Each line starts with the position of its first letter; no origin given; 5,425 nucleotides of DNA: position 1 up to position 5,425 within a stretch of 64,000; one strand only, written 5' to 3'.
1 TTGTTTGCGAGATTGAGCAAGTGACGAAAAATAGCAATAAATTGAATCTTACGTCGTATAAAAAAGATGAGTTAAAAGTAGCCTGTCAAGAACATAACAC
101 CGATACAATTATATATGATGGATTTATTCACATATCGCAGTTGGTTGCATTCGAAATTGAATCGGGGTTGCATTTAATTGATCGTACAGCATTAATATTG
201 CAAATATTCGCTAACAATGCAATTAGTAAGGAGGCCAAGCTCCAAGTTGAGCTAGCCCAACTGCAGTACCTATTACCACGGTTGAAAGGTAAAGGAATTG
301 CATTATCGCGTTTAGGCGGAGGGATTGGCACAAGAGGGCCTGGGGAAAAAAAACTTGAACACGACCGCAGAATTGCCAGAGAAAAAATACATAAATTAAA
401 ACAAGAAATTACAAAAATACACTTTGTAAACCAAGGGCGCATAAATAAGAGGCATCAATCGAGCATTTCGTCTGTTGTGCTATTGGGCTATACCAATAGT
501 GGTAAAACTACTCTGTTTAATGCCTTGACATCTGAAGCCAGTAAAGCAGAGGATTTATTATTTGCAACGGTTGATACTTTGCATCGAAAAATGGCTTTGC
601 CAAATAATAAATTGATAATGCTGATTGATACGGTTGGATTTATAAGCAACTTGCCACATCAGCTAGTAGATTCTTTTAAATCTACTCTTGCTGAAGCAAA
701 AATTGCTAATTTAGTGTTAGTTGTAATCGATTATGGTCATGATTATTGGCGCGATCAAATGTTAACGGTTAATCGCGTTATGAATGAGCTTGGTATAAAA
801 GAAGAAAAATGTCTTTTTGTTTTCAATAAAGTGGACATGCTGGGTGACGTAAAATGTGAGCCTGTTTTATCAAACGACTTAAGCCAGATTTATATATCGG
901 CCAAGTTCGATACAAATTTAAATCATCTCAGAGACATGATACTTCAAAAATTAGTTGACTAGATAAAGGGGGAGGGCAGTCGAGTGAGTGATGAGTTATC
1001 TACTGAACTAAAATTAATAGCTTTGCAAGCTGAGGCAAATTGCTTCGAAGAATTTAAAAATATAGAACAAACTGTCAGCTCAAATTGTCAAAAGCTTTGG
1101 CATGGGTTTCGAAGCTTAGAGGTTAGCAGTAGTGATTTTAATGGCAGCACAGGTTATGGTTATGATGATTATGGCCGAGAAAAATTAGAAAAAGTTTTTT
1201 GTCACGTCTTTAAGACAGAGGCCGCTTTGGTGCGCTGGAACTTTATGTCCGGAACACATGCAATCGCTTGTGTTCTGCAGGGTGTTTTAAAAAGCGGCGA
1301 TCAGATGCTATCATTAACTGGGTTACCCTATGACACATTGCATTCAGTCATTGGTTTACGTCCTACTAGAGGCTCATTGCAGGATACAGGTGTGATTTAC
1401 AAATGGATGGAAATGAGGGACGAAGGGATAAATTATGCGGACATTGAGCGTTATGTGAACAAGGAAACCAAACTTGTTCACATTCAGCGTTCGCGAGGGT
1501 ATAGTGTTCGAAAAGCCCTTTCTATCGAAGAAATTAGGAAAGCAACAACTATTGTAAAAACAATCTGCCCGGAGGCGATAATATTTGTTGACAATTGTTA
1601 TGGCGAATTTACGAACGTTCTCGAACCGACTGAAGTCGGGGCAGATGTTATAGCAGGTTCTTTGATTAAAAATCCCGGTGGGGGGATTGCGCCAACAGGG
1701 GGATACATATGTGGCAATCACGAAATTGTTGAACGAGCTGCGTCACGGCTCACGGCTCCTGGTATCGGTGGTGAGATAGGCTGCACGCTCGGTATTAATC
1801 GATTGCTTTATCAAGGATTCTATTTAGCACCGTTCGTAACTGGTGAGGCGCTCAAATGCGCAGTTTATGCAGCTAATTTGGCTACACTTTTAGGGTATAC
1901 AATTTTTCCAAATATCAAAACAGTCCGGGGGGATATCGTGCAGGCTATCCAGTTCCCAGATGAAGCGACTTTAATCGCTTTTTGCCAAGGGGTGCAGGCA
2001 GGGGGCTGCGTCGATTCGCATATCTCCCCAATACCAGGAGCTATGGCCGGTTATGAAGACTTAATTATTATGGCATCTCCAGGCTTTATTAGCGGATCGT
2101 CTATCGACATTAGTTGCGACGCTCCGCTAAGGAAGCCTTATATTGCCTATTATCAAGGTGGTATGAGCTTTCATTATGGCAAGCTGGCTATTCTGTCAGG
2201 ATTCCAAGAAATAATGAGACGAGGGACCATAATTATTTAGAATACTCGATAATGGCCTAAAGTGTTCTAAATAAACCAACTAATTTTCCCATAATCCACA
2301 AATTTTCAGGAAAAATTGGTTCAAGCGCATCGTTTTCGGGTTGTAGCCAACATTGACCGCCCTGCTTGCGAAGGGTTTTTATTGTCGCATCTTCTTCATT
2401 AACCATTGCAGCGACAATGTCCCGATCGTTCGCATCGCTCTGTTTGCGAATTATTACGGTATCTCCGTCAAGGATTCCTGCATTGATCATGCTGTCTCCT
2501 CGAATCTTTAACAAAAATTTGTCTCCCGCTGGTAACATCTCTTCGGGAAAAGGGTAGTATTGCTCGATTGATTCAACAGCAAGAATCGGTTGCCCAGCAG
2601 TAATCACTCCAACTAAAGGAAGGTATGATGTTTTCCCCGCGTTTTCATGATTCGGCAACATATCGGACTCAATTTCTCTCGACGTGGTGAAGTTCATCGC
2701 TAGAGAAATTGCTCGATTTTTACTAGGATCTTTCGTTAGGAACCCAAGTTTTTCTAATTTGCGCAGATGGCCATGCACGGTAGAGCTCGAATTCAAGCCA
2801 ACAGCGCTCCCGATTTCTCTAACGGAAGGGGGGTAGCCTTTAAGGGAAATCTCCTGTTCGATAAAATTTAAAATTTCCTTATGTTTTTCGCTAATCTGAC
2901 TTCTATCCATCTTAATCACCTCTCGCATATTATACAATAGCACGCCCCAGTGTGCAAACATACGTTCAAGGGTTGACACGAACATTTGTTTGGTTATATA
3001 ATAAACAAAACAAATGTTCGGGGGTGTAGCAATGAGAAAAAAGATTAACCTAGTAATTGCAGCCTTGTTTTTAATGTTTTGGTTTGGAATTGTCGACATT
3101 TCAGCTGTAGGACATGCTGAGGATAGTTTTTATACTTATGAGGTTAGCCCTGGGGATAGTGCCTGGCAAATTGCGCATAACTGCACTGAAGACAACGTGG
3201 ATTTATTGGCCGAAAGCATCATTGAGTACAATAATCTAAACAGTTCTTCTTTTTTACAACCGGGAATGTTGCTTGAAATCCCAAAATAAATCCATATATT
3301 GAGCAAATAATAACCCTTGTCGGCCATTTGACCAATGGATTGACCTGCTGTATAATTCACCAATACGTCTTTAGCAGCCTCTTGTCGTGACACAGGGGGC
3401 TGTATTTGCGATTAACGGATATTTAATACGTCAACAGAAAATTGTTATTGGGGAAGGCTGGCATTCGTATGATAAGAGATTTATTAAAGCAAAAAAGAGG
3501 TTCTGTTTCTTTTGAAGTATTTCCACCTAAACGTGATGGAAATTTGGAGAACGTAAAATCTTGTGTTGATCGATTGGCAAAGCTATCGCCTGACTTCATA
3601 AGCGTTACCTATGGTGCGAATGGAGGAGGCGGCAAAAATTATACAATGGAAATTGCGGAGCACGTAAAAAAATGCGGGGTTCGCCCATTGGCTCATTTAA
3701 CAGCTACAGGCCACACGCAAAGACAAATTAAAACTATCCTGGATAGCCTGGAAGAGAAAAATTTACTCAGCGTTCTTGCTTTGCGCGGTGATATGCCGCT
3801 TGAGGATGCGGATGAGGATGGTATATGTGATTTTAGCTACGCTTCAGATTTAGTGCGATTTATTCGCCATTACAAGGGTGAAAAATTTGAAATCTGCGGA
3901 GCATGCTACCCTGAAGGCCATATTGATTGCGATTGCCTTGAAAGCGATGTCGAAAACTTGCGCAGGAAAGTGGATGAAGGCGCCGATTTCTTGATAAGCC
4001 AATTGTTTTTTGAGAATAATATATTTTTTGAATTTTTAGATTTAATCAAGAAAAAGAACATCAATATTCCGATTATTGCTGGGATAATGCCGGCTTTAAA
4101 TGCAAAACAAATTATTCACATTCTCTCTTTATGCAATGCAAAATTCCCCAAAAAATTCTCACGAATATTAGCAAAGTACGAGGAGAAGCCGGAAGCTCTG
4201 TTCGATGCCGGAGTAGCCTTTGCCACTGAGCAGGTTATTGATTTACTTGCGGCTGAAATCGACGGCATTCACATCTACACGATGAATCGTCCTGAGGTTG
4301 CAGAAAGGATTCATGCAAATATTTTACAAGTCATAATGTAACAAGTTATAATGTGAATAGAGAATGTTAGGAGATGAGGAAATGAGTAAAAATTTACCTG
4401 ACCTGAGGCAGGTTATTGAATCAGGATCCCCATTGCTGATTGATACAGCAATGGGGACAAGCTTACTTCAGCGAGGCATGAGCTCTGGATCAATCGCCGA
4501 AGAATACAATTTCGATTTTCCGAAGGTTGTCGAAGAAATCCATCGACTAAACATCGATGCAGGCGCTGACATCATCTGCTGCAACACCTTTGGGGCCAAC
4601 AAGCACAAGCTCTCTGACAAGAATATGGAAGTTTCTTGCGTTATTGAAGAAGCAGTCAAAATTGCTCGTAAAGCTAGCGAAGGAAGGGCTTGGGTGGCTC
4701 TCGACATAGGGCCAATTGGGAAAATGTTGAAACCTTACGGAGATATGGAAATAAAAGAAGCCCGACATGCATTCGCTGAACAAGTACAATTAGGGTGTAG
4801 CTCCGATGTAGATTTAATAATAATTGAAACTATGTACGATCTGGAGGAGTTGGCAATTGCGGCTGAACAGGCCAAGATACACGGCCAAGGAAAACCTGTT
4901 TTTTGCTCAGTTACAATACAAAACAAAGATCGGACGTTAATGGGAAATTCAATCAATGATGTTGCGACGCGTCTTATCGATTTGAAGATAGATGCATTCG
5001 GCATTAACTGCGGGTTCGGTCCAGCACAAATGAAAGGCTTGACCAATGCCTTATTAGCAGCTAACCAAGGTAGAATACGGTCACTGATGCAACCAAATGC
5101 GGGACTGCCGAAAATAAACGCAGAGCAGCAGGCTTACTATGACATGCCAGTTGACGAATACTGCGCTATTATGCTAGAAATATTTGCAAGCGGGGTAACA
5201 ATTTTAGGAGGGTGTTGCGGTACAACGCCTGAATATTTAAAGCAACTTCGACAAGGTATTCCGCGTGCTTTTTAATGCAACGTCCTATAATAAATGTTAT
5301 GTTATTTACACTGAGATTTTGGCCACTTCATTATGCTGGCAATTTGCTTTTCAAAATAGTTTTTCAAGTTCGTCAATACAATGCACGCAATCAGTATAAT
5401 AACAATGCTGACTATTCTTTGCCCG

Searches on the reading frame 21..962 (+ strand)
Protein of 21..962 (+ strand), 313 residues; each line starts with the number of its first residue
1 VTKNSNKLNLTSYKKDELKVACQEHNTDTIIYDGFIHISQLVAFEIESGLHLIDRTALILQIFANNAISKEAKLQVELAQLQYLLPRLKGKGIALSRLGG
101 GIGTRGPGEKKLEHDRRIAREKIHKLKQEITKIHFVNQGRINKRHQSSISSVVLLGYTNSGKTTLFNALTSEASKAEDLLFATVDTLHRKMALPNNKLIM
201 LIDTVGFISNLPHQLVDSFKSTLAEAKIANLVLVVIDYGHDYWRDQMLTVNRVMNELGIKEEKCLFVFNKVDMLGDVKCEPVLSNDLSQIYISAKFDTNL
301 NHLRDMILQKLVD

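Call 26: search_protein_families(library=pfam, proteins=[window:21-962:+], max_evalue=0.00001)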
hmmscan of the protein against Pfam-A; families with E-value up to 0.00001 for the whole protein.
window:21-962:+ (313 aa): 4 families
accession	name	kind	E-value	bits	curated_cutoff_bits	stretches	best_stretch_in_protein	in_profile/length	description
PF16360.10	GTP-bdg_M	-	1.1e-27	96.9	29.5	1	67-143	2-78/79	GTP-binding GTPase Middle Region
PF01926.29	MMR_HSR1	-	3.4e-19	69.5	21.9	1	152-270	2-113/113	50S ribosome-binding GTPase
PF13167.11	GTP-bdg_N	-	1.7e-08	35.4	25.4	1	6-64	31-89/89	GTP-binding GTPase N-terminal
PF02421.24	FeoB_N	-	1.8e-06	28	27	1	151-274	2-118/156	Ferrous iron transport protein B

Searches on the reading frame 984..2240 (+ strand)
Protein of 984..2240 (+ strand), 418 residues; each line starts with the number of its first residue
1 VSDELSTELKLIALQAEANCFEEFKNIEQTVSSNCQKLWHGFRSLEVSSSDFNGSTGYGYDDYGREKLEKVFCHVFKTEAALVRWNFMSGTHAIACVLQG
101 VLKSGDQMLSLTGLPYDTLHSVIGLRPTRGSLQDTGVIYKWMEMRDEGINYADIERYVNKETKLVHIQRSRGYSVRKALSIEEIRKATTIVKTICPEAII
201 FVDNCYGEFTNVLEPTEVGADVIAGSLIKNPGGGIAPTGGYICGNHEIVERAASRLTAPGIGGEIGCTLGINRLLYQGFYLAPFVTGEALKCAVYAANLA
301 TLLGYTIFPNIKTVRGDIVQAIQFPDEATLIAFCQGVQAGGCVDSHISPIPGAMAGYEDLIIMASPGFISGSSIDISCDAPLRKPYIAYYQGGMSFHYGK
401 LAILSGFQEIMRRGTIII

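Call 26: search_protein_families(library=pfam, proteins=[window:984-2240:+], max_evalue=0.00001)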
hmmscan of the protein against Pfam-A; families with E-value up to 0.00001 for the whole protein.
window:984-2240:+ (418 aa): 2 families
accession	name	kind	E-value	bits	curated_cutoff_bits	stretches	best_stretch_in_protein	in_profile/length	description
PF06838.17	Met_gamma_lyase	-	2e-159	531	24.2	1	14-410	6-404/405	Methionine gamma-lyase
PF01053.26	Cys_Met_Meta_PP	-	2.6e-08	33.3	27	1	56-251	42-220/381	Cys/Met metabolism PLP-dependent enzyme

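Call 62: find_encoding_contigs(protein=window:984-2240:+, flank=10000, max_places=1)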
Protein window:984-2240:+ (418 aa): 1 contig read that carries it; 1 place shown.
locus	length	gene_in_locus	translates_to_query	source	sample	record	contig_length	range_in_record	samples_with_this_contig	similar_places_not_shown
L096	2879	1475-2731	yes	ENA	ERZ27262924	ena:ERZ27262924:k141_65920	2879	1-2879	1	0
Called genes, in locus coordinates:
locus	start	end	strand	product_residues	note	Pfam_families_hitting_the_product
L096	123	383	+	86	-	PF17209:Hfq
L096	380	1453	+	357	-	PF13167:GTP-bdg_N, PF16360:GTP-bdg_M, PF01926:MMR_HSR1, PF02421:FeoB_N (weak)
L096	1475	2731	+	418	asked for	PF06838:Met_gamma_lyase, PF01053:Cys_Met_Meta_PP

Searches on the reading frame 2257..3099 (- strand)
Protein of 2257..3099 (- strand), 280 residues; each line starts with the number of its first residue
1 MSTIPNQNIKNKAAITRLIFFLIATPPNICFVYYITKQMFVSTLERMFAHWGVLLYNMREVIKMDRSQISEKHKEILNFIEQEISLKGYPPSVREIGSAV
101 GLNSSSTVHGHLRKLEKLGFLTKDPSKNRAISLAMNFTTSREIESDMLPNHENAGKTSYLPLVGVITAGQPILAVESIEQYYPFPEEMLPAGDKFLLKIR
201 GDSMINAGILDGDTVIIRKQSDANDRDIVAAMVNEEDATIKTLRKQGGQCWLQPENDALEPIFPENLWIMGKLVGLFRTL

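Call 26: search_protein_families(library=pfam, proteins=[window:2257-3099:-], max_evalue=0.00001)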
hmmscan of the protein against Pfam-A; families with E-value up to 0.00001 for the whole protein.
window:2257-3099:- (280 aa): 2 families
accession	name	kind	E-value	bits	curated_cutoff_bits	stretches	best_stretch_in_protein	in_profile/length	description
PF00717.28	Peptidase_S24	-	2.9e-30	104.8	23.3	1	161-274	1-116/116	Peptidase S24-like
PF01726.22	LexA_DNA_bind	-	2.2e-19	69.4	23.7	1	68-130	3-65/65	LexA DNA binding domain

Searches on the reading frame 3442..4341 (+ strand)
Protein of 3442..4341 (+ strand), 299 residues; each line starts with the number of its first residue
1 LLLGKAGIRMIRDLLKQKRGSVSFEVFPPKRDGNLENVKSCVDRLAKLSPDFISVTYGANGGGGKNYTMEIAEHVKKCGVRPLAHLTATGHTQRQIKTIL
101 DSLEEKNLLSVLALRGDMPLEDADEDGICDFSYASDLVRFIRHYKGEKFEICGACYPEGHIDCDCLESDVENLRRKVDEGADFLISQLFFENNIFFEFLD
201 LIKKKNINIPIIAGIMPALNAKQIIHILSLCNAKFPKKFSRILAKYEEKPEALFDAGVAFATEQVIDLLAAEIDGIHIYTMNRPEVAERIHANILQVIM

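Call 26: search_protein_families(library=pfam, proteins=[window:3442-4341:+], max_evalue=0.00001)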
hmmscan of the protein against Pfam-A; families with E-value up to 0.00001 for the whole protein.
window:3442-4341:+ (299 aa): 1 family
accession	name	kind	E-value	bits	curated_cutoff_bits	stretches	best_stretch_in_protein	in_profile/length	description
PF02219.23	MTHFR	-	3.3e-75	253.5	24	1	11-293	2-285/287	Methylenetetrahydrofolate reductase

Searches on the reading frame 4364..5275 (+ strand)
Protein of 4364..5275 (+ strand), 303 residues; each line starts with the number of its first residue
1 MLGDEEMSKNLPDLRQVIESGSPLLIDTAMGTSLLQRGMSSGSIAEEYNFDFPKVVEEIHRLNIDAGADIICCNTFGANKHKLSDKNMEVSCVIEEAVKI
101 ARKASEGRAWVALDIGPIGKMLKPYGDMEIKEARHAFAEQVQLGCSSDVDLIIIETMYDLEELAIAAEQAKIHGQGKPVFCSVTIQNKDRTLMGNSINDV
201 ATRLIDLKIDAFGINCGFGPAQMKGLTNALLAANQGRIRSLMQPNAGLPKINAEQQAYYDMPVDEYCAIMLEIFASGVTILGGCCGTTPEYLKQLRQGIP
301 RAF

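Call 26: search_protein_families(library=pfam, proteins=[window:4364-5275:+], max_evalue=0.00001)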
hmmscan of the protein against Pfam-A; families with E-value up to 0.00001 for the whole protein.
window:4364-5275:+ (303 aa): 1 family
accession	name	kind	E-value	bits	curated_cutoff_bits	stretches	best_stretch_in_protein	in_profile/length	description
PF02574.22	S-methyl_trans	-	4.5e-61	207.6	22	1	24-297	1-281/283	Homocysteine S-methyltransferase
